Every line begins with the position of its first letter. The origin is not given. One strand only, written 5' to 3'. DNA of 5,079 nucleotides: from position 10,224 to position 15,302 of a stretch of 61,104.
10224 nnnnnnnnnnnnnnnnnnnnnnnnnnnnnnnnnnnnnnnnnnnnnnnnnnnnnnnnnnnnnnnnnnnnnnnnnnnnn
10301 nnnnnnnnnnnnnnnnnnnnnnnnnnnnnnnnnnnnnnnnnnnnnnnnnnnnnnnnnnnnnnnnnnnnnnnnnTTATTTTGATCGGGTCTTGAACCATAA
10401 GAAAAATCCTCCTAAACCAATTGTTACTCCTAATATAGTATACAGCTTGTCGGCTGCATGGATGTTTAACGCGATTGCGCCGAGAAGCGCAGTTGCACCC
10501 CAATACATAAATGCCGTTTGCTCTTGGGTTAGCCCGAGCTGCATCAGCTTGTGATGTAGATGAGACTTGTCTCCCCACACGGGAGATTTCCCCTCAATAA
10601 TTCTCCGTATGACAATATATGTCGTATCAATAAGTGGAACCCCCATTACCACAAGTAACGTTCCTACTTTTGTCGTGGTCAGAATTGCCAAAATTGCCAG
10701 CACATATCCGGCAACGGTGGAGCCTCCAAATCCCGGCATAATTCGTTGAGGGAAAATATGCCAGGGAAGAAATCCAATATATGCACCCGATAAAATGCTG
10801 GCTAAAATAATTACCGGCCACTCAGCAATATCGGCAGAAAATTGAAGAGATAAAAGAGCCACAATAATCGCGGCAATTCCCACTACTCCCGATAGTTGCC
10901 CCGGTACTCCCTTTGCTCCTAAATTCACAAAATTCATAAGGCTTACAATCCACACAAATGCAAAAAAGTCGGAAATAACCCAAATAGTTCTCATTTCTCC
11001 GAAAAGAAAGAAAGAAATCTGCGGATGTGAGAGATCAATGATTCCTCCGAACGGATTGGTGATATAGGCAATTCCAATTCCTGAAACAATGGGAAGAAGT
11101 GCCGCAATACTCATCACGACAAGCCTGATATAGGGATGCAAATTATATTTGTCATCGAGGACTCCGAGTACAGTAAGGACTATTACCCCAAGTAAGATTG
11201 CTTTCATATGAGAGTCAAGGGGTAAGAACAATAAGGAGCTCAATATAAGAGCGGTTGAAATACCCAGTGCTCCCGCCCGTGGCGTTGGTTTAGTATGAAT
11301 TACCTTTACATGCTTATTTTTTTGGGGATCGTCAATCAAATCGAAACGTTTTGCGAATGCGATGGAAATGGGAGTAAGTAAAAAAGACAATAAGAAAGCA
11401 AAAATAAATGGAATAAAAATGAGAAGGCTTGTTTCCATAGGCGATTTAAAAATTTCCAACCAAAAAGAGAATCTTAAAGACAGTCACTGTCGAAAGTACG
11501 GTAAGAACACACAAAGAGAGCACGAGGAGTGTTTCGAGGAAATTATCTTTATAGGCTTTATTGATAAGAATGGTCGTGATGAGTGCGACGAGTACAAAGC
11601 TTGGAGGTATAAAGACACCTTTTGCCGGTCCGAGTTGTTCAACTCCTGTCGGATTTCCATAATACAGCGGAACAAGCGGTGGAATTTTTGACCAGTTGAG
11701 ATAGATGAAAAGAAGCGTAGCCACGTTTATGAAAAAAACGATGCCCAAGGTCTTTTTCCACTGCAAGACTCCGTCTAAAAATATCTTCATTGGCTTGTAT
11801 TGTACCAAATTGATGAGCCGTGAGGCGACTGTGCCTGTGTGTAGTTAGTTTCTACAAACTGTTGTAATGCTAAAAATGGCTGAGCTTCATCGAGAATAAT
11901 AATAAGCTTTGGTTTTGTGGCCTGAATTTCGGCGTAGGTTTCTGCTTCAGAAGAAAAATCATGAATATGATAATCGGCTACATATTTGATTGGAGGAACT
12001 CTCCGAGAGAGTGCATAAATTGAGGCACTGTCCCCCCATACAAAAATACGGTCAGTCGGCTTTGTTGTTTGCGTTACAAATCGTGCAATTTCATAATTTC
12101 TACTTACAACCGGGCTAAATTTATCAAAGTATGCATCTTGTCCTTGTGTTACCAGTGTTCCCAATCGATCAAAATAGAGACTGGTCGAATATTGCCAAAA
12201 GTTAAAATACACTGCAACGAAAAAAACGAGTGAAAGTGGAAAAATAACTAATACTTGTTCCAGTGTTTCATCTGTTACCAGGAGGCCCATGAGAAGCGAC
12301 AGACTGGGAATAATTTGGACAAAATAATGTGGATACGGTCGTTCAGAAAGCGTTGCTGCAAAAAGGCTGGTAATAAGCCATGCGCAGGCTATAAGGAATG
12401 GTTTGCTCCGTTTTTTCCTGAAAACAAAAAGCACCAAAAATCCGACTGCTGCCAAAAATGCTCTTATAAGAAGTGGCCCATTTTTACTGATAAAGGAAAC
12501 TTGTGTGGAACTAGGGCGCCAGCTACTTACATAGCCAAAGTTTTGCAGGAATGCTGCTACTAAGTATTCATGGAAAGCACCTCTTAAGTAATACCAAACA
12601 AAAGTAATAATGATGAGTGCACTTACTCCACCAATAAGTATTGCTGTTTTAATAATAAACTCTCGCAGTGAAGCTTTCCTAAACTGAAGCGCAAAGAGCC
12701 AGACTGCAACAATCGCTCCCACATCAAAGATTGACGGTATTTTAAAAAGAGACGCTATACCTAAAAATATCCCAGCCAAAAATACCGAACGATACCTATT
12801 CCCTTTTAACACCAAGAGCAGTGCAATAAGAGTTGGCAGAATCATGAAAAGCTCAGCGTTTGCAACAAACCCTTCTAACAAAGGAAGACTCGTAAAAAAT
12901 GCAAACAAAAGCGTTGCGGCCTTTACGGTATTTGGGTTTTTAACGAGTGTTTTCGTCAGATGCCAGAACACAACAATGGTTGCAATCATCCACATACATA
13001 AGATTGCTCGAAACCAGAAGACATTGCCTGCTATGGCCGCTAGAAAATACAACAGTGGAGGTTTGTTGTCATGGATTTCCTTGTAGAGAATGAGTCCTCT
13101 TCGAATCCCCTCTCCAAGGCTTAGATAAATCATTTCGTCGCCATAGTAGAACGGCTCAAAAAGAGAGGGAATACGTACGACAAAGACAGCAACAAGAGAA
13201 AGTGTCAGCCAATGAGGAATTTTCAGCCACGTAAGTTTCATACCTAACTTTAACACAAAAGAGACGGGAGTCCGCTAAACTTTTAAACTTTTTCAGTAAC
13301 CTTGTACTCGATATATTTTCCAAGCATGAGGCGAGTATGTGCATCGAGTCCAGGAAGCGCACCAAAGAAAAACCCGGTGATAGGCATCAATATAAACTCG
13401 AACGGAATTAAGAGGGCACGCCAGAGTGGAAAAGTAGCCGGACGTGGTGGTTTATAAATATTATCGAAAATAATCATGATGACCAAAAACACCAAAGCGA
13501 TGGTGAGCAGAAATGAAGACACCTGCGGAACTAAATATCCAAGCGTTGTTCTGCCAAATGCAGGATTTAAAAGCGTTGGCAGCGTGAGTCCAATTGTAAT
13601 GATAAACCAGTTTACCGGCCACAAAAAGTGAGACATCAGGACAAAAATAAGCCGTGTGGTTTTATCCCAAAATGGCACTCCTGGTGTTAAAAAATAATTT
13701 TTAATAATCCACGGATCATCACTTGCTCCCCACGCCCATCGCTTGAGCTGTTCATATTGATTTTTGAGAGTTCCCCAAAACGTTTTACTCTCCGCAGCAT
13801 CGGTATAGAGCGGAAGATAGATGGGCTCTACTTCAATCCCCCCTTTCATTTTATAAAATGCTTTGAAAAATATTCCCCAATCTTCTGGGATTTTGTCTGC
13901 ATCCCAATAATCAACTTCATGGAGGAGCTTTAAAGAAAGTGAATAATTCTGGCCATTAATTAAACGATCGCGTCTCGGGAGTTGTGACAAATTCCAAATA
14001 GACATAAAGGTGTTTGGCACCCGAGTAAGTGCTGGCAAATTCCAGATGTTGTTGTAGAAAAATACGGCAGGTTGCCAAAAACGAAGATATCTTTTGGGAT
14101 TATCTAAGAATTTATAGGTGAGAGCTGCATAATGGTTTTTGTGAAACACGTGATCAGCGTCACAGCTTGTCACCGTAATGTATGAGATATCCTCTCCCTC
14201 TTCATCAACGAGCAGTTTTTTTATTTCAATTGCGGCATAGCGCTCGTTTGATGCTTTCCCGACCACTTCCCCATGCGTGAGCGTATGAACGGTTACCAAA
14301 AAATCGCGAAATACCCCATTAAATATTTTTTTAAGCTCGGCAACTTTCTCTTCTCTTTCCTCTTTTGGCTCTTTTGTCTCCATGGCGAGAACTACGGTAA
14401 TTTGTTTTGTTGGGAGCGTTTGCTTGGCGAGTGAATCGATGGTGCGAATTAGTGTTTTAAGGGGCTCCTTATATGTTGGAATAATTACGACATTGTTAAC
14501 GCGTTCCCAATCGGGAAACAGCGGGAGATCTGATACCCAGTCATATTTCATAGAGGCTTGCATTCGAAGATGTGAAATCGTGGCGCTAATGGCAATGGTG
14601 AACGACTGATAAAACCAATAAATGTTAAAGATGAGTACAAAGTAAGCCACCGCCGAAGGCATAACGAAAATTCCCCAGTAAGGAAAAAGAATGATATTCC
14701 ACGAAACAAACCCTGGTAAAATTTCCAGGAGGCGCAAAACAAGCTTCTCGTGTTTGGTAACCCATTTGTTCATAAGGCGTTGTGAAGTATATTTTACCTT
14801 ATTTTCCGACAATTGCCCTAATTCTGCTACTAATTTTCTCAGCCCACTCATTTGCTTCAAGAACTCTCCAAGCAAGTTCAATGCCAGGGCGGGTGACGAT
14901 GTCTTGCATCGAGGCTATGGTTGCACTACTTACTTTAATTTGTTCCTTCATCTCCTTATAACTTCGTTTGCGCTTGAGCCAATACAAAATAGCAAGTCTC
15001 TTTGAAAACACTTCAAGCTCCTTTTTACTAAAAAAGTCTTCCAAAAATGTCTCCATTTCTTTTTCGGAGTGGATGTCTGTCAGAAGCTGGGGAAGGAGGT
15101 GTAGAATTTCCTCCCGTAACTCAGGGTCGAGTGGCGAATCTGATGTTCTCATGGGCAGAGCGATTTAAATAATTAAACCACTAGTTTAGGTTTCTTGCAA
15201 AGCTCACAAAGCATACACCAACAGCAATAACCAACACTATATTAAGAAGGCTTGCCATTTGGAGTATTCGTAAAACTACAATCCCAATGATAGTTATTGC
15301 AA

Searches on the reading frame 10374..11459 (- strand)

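Call 6: search_protein_families(library=pfam, proteins=[window:10374-11459:-], max_evalue=0.01)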
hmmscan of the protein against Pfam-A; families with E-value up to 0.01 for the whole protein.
window:10374-11459:- (361 aa): 1 family
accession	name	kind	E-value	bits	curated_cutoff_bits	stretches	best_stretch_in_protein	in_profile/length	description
PF00953.26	Glycos_transf_4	-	1.7e-19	70.8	27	1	87-261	3-159/160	Glycosyl transferase family 4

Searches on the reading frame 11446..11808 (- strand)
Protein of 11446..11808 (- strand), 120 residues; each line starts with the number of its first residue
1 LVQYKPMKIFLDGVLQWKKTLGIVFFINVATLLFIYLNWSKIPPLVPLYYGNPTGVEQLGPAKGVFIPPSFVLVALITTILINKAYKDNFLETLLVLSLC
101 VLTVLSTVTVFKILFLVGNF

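Call 6: search_protein_families(library=pfam, proteins=[window:11446-11808:-], max_evalue=0.01)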
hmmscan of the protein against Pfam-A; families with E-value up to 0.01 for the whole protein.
window:11446-11808:- (120 aa): 1 family
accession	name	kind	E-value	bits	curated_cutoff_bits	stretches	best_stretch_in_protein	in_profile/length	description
PF11361.13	DUF3159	-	0.003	17.8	34.2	1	14-87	115-186/188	Protein of unknown function (DUF3159)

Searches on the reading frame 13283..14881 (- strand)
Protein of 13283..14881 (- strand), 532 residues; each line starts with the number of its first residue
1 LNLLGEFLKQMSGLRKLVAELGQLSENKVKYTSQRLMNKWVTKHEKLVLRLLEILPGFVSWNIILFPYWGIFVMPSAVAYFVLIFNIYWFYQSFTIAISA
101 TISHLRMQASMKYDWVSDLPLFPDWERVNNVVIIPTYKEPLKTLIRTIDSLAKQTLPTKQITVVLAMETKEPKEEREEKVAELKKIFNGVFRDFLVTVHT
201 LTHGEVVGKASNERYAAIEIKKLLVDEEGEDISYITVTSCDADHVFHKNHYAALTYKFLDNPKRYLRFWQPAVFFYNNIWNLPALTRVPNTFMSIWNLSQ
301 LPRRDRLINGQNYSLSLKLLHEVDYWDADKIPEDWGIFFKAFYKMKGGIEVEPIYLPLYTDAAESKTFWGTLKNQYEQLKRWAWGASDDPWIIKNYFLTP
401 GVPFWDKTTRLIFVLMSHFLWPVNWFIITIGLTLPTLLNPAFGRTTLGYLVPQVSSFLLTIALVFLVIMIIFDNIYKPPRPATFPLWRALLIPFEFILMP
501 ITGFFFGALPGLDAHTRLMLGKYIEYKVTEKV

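Call 6: search_protein_families(library=pfam, proteins=[window:13283-14881:-], max_evalue=0.01)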
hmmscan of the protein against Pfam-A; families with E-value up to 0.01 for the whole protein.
window:13283-14881:- (532 aa): 2 families
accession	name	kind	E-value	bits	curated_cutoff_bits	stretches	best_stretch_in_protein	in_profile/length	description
PF13632.12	Glyco_trans_2_3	-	1.3e-08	35.4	27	1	240-470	5-196/198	Glycosyl transferase family group 2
PF00535.33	Glycos_transf_2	-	2.4e-05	24.8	23.3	1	132-165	2-34/168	Glycosyl transferase family 2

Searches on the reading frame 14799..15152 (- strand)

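Call 6: search_protein_families(library=pfam, proteins=[window:14799-15152:-], max_evalue=0.01)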
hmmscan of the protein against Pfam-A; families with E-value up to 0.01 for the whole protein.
window:14799-15152:- (117 aa): 1 family
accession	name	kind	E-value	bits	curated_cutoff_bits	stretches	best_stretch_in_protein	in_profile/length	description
PF01371.25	Trp_repressor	-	8.2e-10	39.1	27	1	17-80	3-67/88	Trp repressor protein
